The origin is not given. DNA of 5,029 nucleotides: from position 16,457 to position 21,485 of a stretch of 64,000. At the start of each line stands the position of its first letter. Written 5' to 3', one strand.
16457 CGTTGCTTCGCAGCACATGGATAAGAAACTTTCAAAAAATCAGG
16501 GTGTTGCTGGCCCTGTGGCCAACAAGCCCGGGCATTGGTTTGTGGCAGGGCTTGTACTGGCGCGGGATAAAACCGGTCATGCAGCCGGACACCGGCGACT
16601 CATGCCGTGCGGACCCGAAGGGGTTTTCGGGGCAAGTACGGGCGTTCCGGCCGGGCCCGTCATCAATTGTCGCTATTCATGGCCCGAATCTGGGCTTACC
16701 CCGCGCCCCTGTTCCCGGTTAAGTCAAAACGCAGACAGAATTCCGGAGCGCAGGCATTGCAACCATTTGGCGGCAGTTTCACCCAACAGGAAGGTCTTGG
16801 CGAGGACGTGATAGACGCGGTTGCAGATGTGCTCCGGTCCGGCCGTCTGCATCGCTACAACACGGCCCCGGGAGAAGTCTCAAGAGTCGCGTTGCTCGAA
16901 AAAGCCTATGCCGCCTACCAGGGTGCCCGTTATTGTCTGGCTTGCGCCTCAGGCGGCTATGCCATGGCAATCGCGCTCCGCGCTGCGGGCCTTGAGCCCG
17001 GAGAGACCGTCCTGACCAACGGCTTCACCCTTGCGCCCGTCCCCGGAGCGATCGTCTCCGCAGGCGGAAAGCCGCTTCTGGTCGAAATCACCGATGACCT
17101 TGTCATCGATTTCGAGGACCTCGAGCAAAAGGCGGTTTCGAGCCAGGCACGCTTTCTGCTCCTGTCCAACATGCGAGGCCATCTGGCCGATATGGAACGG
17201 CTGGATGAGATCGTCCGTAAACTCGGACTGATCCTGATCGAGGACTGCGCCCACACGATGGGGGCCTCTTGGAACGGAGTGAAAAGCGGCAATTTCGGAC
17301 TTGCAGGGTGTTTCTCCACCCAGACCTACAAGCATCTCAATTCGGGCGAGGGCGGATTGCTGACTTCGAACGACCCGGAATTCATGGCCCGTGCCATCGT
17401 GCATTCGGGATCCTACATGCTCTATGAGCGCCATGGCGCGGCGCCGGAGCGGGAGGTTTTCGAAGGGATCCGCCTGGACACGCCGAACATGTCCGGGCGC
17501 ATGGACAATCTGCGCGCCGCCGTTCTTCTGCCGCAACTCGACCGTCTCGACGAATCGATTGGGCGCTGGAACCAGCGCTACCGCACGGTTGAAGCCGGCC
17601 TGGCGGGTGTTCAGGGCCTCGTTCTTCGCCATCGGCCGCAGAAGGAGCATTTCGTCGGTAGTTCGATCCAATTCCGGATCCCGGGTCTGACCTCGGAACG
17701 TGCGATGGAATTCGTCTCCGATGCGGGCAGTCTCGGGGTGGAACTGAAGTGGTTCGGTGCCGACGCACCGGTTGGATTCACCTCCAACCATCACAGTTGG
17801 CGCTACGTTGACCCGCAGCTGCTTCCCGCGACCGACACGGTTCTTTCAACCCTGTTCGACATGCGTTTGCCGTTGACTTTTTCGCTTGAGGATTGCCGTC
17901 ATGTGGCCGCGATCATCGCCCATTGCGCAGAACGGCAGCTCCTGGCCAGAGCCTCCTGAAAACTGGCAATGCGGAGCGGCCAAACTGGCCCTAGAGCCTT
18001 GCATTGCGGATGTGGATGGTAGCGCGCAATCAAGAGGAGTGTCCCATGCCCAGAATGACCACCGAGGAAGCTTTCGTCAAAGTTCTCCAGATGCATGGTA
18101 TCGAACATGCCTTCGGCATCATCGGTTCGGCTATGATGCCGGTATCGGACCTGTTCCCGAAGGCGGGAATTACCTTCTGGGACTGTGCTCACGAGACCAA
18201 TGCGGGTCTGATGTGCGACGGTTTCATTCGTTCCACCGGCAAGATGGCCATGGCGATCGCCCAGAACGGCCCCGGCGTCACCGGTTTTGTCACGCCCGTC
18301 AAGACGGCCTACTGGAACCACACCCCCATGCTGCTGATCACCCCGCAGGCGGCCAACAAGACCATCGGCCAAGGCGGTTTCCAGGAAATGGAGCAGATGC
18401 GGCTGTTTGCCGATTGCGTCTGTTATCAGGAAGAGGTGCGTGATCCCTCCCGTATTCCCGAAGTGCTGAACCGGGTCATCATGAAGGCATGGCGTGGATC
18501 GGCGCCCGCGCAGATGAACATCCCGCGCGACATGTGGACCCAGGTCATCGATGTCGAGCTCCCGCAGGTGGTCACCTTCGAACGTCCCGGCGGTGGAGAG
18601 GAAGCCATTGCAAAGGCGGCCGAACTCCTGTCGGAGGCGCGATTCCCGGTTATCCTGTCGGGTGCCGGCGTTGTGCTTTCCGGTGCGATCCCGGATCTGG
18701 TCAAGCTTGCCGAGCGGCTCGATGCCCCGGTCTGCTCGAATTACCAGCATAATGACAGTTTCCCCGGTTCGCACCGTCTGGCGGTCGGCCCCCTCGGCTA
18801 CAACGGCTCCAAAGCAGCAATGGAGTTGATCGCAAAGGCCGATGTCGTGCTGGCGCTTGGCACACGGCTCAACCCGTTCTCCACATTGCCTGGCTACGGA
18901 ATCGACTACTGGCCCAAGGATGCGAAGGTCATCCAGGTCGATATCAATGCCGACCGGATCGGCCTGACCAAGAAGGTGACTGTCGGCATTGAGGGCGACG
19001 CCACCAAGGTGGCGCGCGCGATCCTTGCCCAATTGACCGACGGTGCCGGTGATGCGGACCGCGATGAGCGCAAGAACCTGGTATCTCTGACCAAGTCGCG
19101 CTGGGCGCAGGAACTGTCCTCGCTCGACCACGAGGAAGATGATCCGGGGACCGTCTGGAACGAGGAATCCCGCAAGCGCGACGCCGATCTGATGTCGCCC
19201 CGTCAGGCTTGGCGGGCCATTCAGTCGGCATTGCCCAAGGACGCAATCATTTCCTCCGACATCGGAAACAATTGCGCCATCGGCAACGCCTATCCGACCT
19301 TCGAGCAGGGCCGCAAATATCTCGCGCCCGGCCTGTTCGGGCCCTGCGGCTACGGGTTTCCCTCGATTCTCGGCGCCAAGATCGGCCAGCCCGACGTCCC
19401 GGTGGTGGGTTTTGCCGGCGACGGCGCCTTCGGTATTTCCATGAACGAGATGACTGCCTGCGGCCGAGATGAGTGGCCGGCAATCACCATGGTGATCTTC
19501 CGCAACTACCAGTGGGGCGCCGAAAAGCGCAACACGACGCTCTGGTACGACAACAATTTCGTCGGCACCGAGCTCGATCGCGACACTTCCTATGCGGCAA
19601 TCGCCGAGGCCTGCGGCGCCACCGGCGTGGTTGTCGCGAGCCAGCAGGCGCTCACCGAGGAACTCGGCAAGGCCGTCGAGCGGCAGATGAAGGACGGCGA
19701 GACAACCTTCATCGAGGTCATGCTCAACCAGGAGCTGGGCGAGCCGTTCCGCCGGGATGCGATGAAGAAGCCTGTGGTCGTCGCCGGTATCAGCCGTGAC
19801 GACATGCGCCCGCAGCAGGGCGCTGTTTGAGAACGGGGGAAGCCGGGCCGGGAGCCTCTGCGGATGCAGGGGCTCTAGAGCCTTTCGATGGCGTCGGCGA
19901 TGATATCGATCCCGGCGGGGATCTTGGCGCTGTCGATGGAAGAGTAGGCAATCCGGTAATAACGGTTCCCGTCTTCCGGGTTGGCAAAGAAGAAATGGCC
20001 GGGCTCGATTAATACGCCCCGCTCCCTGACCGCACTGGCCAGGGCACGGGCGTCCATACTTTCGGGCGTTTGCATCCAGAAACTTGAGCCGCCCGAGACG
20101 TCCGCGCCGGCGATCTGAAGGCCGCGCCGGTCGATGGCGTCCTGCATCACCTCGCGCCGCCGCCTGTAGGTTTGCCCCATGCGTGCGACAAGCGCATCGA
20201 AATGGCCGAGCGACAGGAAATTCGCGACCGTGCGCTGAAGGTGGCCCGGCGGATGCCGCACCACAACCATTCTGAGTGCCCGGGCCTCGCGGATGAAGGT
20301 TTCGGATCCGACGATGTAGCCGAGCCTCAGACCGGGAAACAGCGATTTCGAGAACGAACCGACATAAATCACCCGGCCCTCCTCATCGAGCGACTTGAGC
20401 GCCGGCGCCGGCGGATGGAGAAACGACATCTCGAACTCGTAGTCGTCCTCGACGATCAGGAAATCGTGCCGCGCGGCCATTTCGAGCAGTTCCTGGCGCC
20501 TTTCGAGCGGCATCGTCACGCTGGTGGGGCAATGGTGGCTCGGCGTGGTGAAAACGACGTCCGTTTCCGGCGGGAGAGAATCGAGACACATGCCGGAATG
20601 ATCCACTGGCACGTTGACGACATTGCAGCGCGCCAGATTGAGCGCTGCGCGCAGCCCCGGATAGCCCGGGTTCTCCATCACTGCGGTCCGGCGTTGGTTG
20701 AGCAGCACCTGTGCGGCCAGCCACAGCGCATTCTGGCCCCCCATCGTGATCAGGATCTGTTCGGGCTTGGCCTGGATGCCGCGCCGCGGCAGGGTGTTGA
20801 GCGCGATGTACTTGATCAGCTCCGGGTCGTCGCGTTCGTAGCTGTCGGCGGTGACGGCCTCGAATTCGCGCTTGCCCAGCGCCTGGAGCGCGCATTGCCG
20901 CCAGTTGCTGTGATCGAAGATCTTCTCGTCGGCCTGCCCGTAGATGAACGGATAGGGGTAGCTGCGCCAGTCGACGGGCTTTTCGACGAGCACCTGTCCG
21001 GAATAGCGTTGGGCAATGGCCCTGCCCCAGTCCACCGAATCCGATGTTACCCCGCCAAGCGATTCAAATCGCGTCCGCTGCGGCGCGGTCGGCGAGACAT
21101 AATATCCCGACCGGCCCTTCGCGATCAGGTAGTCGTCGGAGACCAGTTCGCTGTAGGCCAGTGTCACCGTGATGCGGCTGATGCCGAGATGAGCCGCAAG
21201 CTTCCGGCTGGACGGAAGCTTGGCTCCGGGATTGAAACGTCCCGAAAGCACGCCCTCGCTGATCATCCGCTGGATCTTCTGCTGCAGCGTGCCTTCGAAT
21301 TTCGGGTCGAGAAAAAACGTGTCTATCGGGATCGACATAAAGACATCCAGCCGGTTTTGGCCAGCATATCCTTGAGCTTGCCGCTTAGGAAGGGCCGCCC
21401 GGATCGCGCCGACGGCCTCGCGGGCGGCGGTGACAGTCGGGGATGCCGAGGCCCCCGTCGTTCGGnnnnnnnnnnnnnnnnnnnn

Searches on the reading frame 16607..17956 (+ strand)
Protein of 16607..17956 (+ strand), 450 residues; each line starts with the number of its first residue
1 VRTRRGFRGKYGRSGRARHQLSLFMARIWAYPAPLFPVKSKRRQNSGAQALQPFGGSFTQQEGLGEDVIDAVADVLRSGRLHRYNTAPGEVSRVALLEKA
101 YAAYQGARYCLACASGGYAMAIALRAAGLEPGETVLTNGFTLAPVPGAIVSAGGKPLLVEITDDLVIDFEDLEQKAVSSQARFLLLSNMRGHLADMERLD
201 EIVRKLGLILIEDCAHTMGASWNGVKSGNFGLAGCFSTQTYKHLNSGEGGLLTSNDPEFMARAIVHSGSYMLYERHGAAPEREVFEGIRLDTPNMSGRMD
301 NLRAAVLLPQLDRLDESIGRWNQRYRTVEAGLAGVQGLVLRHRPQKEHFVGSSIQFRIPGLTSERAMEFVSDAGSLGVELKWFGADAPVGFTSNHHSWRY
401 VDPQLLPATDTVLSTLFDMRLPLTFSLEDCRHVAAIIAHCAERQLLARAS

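Call 37: search_protein_families(library=ncbifam, proteins=[window:16607-17956:+], max_evalue=0.00001)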
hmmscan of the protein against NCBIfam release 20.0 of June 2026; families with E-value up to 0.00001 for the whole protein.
window:16607-17956:+ (450 aa): 7 families
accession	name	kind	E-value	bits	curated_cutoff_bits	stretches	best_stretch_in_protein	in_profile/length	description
TIGR03588.1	PseC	equivalog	3.7e-34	118.3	423.5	1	64-334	9-278/380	UDP-4-amino-4,6-dideoxy-N-acetyl-beta-L-altrosamine transaminase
TIGR04181.1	NHT_00031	hypoth_equivalog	2.6e-27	95.7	420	1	94-343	32-287/359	LegC family aminotransferase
NF008658.2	PRK11658.1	equivalog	5.4e-27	94.4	631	1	63-345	11-286/379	UDP-4-amino-4-deoxy-L-arabinose aminotransferase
NF008687.0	PRK11706.1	equivalog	1.1e-21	77.1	375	1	105-265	44-204/375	dTDP-4-amino-4,6-dideoxygalactose transaminase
TIGR04427.1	PLP_DesI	equivalog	3.3e-21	75.9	650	1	95-442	55-384/390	dTDP-4-dehydro-6-deoxyglucose aminotransferase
NF011936.0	PRK15407.1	equivalog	1.5e-16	60.1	423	1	97-259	70-240/440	lipopolysaccharide biosynthesis protein RfbH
TIGR02379.1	ECA_wecE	subfamily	7.9e-15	54.5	434.85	1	108-264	47-204/376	dTDP-4-amino-4,6-dideoxy-D-glucose transaminase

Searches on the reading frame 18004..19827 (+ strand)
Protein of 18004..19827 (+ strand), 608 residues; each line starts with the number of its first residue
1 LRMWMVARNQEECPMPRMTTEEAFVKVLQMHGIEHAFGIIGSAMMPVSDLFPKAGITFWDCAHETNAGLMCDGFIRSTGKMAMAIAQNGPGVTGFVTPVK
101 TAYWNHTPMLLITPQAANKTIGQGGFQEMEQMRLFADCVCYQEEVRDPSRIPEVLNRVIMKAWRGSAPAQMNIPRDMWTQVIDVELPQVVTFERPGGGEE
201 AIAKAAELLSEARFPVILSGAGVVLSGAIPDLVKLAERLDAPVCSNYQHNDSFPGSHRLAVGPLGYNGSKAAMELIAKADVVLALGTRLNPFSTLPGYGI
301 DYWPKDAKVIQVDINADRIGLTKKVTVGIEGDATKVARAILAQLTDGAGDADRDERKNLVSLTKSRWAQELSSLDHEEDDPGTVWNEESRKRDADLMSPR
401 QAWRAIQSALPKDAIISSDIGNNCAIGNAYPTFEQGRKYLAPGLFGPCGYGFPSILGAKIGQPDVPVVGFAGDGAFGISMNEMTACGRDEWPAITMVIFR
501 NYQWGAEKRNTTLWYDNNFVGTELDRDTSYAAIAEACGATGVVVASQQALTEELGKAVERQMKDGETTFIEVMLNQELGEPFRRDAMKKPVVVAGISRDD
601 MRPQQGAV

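Call 37: search_protein_families(library=ncbifam, proteins=[window:18004-19827:+], max_evalue=0.00001)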
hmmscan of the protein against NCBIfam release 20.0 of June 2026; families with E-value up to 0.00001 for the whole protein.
window:18004-19827:+ (608 aa): 52 families (the best 25 are shown)
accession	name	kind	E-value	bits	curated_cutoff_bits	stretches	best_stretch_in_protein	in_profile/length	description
NF005713.0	PRK07525.1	subfamily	0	1038.3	620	1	15-603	3-591/592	sulfoacetaldehyde acetyltransferase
TIGR03457.1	sulphoacet_xsc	equivalog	3.2e-281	933.8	676.4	1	17-593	1-575/579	sulfoacetaldehyde acetyltransferase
TIGR00118.1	acolac_lg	equivalog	2.1e-88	297.2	538.35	1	18-576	1-536/557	biosynthetic-type acetolactate synthase large subunit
NF004919.0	PRK06276.1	equivalog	1.7e-85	287.5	866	1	18-576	1-540/582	acetolactate synthase large subunit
NF004710.0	PRK06048.1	equivalog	5e-83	279.4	976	1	16-576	6-539/561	acetolactate synthase large subunit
NF006122.0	PRK08266.1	subfamily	1.2e-78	265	571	2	16-375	2-353/543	hypothetical protein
NF006052.0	PRK08199.1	subfamily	1.1e-77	261.7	539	1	17-578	7-541/559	thiamine pyrophosphate protein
NF005860.0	PRK07789.1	equivalog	1e-74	252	881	1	7-604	23-600/615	acetolactate synthase large subunit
NF005058.0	PRK06466.1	equivalog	3.9e-73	246.8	951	1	18-576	4-549/574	acetolactate synthase 3 large subunit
NF006377.0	PRK08611.1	equivalog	3.7e-70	237.1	742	1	15-576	1-531/576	pyruvate oxidase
NF006524.0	PRK08978.1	equivalog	1.2e-69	235.1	738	1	21-576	4-526/548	acetolactate synthase 2 catalytic subunit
NF005712.0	PRK07524.1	subfamily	1.7e-68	231.4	500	1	18-574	3-529/536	5-guanidino-2-oxopentanoate decarboxylase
NF006016.1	PRK08155.1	equivalog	2.3e-67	227.7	870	1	17-561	2-523/554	acetolactate synthase large subunit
NF005039.0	PRK06456.1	equivalog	2.7e-66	224.3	868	1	24-577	8-547/572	acetolactate synthase large subunit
NF006319.0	PRK08527.1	equivalog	4.8e-65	220.1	905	1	17-575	3-539/565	acetolactate synthase large subunit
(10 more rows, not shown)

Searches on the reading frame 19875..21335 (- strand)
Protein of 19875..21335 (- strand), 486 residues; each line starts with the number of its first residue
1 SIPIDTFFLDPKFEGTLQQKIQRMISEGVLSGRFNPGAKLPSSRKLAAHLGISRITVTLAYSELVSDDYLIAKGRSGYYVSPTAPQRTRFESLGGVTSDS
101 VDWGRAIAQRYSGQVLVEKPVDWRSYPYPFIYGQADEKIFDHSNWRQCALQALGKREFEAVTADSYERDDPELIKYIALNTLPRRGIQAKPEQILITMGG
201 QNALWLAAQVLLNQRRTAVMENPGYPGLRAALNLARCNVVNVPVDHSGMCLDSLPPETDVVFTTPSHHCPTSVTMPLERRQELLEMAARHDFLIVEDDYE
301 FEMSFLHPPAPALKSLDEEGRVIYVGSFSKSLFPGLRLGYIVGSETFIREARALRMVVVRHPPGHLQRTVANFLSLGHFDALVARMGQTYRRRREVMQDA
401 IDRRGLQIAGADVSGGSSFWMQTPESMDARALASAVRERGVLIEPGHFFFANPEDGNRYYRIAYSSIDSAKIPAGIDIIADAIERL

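Call 37: search_protein_families(library=ncbifam, proteins=[window:19875-21335:-], max_evalue=0.00001)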
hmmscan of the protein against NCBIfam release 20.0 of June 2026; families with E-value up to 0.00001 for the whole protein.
window:19875-21335:- (486 aa): 61 families (the best 25 are shown)
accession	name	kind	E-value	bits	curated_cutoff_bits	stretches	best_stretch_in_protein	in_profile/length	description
NF052282.1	PLP_TF_PdxR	equivalog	4.3e-109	365.5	320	1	17-479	2-447/448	MocR-like pyridoxine biosynthesis transcription factor PdxR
NF052281.1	rhizopine_MocR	equivalog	5.8e-77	259.4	650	1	2-479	4-475/479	rhizopine catabolism transcriptional regulator MocR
NF052285.1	GABA_TF_GabR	exception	3.1e-64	217.5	600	1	19-443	2-411/456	MocR-like transcriptional regulator GabR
NF052290.2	MocR_like_YczR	exception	2.6e-61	207.8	487.4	2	171-481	144-456/458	MocR-like transcription factor YczR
NF052286.1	ecto_TF_EhuR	exception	6.5e-51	173.3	480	2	176-484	143-450/458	MocR-like ectoine utilization transcription factor EhuR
TIGR04461.1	endura_MppQ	equivalog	2.4e-38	132.2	540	1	173-465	59-362/392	enduracididine biosynthesis enzyme MppQ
NF041364.1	GntC_guanitoxin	equivalog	1.3e-31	109.9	415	1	171-467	40-342/356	guanitoxin biosynthesis PLP-dependent (S)-gamma-hydroxy-L-arginine cyclodehydratase GntC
NF012025.0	PRK15481.1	equivalog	8.6e-28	97.2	573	2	194-473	145-420/432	MocR-like B6 salvage transcription factor PtsJ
NF004770.0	PRK06108.1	subfamily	4.3e-27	95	422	1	165-484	70-393/396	pyridoxal phosphate-dependent aminotransferase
NF005732.0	PRK07550.1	equivalog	1.7e-21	76.8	366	1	170-474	72-379/389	aminotransferase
TIGR03537.1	DapC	equivalog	2.3e-20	72.9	453.6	1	184-464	52-333/350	succinyldiaminopimelate transaminase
TIGR03947.1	viomycin_VioD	equivalog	1.7e-18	66.7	390.9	1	164-481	47-357/359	capreomycidine synthase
TIGR03540.1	DapC_direct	equivalog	3.4e-18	65.7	593.25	1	183-472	82-373/383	LL-diaminopimelate aminotransferase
NF006514.0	PRK08960.1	equivalog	3.6e-18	65.5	554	1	171-479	72-381/388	pyridoxal phosphate-dependent aminotransferase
NF006756.0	PRK09276.1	subfamily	5.3e-17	61.8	507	1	184-477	85-380/387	LL-diaminopimelate aminotransferase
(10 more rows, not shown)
